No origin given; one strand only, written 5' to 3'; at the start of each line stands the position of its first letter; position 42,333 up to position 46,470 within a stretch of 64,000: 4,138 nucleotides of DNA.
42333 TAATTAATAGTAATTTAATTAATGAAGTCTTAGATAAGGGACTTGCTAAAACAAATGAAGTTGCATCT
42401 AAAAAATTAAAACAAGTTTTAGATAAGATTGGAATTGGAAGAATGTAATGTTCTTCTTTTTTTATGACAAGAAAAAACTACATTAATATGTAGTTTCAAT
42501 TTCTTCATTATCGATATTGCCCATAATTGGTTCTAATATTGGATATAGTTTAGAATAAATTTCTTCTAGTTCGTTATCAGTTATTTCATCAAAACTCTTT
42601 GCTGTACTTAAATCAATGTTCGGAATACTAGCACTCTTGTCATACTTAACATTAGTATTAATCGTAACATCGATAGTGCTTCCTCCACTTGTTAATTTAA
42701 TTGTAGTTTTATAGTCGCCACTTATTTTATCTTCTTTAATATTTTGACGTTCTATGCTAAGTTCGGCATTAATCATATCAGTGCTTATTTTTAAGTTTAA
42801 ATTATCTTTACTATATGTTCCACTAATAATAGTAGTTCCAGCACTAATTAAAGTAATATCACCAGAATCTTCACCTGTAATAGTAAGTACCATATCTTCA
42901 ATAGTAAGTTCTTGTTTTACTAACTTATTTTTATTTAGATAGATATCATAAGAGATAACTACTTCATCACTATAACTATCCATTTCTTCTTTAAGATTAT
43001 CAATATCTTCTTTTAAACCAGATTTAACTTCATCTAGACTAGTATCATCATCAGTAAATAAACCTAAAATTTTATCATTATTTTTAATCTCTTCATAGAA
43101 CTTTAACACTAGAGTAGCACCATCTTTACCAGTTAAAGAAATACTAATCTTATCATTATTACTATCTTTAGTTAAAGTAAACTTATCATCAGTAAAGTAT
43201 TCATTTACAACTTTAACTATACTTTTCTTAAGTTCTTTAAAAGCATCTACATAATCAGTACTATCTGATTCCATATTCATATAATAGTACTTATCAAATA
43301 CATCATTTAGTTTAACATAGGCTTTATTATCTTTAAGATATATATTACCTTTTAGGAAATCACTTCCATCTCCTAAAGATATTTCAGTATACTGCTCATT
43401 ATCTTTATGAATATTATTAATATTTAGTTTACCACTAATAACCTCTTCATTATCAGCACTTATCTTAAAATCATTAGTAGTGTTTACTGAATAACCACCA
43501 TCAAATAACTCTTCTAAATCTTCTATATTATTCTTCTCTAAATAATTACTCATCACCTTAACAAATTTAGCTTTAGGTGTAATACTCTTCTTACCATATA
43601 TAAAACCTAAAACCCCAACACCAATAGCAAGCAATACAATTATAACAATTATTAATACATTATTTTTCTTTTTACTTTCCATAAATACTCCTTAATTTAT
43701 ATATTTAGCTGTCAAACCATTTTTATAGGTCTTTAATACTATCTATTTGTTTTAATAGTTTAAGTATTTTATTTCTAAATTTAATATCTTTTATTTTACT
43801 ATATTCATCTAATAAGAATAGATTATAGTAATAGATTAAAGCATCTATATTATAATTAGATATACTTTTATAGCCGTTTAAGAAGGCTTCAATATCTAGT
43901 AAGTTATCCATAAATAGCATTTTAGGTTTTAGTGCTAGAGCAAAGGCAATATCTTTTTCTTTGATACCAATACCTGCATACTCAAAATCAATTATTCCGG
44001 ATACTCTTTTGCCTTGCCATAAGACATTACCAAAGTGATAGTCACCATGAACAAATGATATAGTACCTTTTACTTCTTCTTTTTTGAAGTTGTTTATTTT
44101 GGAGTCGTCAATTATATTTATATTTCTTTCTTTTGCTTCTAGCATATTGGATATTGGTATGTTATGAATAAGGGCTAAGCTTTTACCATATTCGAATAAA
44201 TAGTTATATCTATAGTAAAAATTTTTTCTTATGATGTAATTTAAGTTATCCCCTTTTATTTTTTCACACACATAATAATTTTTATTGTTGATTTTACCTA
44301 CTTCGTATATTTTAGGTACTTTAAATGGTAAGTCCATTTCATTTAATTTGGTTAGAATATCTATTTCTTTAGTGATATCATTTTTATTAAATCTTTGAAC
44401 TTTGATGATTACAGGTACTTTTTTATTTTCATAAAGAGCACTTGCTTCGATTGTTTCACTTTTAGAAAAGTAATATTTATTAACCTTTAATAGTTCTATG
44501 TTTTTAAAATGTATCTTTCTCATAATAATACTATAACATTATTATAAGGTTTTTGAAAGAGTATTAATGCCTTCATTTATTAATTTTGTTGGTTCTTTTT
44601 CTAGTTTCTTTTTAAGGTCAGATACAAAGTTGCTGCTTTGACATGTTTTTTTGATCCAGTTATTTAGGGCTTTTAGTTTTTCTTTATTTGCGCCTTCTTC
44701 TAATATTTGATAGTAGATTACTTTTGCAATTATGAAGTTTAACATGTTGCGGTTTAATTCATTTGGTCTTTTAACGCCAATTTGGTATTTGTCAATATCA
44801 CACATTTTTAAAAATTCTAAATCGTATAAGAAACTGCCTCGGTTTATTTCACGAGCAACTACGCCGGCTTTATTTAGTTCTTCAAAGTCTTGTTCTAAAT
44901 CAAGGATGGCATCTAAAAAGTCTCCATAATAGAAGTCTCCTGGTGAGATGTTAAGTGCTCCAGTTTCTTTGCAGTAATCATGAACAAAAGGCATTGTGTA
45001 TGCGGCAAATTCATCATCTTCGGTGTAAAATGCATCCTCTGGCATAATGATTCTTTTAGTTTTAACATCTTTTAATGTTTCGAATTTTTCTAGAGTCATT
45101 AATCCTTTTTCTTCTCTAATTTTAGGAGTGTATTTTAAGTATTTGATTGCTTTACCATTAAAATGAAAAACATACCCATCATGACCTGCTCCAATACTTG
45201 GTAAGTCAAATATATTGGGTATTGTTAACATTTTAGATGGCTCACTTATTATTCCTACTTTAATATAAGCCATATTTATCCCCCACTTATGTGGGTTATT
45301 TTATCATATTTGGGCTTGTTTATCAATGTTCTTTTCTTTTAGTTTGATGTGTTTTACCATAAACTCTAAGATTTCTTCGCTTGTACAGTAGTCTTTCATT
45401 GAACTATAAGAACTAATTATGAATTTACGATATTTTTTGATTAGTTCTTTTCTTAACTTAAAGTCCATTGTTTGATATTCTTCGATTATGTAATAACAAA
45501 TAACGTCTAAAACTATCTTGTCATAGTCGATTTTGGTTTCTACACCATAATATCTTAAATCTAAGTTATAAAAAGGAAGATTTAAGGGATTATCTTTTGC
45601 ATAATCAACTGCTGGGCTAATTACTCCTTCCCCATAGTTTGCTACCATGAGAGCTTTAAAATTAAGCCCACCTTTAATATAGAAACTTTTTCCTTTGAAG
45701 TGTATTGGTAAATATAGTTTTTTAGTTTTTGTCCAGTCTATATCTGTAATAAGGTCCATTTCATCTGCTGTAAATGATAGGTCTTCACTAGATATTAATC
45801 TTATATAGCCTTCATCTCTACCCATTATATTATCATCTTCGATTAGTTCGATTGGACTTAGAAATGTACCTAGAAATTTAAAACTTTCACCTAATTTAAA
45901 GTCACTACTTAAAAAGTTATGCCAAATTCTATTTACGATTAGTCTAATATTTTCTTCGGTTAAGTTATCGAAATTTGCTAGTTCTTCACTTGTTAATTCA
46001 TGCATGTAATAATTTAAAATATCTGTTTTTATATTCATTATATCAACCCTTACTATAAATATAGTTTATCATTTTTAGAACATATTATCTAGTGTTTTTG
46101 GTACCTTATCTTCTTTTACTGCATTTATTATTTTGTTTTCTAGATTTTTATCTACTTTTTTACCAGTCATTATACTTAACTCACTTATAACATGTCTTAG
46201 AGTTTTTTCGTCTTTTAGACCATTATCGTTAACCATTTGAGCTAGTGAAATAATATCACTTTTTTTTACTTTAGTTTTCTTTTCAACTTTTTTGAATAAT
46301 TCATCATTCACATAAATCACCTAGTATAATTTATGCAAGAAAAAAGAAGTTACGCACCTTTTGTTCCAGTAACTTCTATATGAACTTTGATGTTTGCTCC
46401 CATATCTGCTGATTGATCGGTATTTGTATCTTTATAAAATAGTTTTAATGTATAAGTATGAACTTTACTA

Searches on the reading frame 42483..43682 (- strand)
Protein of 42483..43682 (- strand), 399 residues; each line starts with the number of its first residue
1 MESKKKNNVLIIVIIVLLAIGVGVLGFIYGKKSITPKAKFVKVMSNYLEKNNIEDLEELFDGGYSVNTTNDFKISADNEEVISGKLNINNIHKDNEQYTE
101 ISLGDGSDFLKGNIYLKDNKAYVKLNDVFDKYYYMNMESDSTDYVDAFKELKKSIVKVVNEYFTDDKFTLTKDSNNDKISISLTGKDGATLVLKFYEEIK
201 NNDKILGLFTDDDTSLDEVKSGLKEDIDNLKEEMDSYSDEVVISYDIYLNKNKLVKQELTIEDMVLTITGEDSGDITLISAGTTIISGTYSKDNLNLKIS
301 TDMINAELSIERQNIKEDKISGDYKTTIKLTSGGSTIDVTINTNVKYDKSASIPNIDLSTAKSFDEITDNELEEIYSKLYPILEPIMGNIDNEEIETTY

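Call 6: search_protein_families(library=pfam, proteins=[window:42483-43682:-], max_evalue=0.1)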
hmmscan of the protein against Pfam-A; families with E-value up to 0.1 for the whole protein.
window:42483-43682:- (399 aa): 0 families

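Call 7: search_protein_families(library=ncbifam, proteins=[window:42483-43682:-], max_evalue=0.1)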
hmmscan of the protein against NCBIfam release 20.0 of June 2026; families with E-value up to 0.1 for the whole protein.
window:42483-43682:- (399 aa): 2 families
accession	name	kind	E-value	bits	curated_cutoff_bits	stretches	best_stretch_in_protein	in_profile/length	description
TIGR00004.1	TIGR00004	subfamily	0.062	13.5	106.25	0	105-142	68-105/125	Rid family detoxifying hydrolase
NF003447.0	PRK04998.1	equivalog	0.064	13.6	86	0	317-346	37-66/88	DUF493 family protein YbeD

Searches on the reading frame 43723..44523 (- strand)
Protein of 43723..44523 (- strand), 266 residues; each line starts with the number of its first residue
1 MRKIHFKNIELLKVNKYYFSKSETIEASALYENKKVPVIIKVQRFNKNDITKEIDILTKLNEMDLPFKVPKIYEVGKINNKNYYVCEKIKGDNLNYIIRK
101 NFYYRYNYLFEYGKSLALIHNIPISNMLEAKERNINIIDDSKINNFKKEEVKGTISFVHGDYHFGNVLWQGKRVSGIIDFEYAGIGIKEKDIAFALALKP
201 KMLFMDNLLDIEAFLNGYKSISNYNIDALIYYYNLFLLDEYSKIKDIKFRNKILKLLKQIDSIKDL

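Call 6: search_protein_families(library=pfam, proteins=[window:43723-44523:-], max_evalue=0.1)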
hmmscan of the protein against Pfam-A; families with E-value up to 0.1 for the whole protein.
window:43723-44523:- (266 aa): 3 families
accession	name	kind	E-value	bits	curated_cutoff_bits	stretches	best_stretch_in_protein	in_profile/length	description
PF01636.29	APH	-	2e-16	60.9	23.2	1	153-197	166-211/239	Phosphotransferase enzyme family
PF03881.20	Fructosamin_kin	-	0.00045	20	22.4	0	24-91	29-96/288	Fructosamine kinase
PF19974.5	TCAD9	-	0.0014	18.3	40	1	150-193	292-335/429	Ternary complex associated domain 9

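Call 7: search_protein_families(library=ncbifam, proteins=[window:43723-44523:-], max_evalue=0.1)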
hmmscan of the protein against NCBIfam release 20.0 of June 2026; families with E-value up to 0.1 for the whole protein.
window:43723-44523:- (266 aa): 19 families
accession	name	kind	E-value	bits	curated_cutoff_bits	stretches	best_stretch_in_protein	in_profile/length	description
NF033068.1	APH_3p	equivalog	5.6e-11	42.4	205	2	154-233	174-249/255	APH(3') family aminoglycoside O-phosphotransferase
NF033065.0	APH_3p_IVa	exception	1.1e-07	31.6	530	1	31-197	37-223/262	aminoglycoside O-phosphotransferase APH(3')-IVa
NF003558.0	PRK05231.1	equivalog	1.4e-07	30.8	271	1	153-221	185-255/322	homoserine kinase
TIGR03724.2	arch_bud32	equivalog_domain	2e-07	30.7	125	1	44-125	34-107/193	KEOPS complex kinase/ATPase Bud32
TIGR00938.1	thrB_alt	equivalog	6.7e-07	28.9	255.9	1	155-221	187-254/307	homoserine kinase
NF008738.0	PRK11768.1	equivalog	1.7e-06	27.7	194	1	152-229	194-265/327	serine/threonine protein kinase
NF033059.2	APH_3p_I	exception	9.7e-05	21.9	400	1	158-195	191-228/267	APH(3')-I family aminoglycoside O-phosphotransferase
TIGR02721.1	ycfN_thiK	equivalog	0.00018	20.8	299.45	1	153-225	144-208/256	thiamine kinase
NF011463.0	PRK14879.1-4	equivalog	0.00028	20.4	188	0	156-221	134-202/237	Kae1-associated kinase Bud32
TIGR02172.1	Fb_sc_TIGR02172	paralog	0.00029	20.7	228.2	1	27-196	14-193/226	TIGR02172 family protein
NF033064.0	APH_3p_IIIa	exception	0.0009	18.8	530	1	129-196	157-225/264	aminoglycoside O-phosphotransferase APH(3')-IIIa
NF038151.1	lanthi_synth_III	equivalog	0.00091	17.7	575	1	50-183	270-383/833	class III lanthionine synthetase LanKC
NF000088.1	viomycin_Vph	equivalog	0.0027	17.1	400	1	154-194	189-233/293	viomycin phosphotransferase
TIGR02457.1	TreS_Cterm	hypoth_equivalog_domain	0.0041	15.9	375.05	1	141-181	366-405/529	putative maltokinase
NF032898.2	APH_3p_II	exception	0.016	14.5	360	0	154-240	175-254/256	APH(3')-II family aminoglycoside O-phosphotransferase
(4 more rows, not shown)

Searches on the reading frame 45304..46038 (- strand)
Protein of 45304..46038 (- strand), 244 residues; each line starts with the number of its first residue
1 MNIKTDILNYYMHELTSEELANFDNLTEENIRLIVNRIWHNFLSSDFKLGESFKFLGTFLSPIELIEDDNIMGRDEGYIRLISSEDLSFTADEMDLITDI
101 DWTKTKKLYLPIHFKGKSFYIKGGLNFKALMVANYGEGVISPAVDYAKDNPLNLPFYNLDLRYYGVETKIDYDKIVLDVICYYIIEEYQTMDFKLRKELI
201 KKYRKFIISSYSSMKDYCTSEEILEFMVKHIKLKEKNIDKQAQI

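Call 6: search_protein_families(library=pfam, proteins=[window:45304-46038:-], max_evalue=0.1)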
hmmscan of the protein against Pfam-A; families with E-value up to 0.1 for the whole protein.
window:45304-46038:- (244 aa): 1 family
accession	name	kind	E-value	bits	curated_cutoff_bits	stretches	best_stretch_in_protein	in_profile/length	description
PF17027.11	Bromo_TP_like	-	0.0016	19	21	0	175-240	26-91/119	Histone-fold protein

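Call 7: search_protein_families(library=ncbifam, proteins=[window:45304-46038:-], max_evalue=0.1)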
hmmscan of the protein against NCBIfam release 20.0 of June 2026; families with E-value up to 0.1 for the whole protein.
window:45304-46038:- (244 aa): 0 families

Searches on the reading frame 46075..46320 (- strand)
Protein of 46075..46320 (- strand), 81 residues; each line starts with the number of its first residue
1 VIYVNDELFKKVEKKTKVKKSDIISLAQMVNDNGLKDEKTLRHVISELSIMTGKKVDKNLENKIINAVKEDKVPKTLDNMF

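Call 6: search_protein_families(library=pfam, proteins=[window:46075-46320:-], max_evalue=0.1)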
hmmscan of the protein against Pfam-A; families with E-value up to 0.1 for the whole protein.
window:46075-46320:- (81 aa): 2 families
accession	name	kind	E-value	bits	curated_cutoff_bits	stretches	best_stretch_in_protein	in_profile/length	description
PF14069.11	SpoVIF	-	1.2e-17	63.7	27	1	9-79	1-71/72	Stage VI sporulation protein F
PF02597.26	ThiS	-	0.019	15.9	22.5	0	35-75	18-54/76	ThiS family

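Call 7: search_protein_families(library=ncbifam, proteins=[window:46075-46320:-], max_evalue=0.1)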
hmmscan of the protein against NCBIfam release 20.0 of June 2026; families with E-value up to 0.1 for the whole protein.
window:46075-46320:- (81 aa): 3 families
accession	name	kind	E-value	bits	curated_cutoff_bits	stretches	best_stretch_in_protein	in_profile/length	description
NF052662.1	SprTrRegSpoVIF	equivalog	4.5e-17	61.9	130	1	5-72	2-69/84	sporulation-specific transcription regulator SpoVIF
TIGR00500.1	met_pdase_I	equivalog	0.014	14.9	171.35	1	3-79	69-144/247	type I methionyl aminopeptidase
NF033379.1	FrucBisAld_I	equivalog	0.017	14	250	1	34-80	72-116/324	class I fructose-bisphosphate aldolase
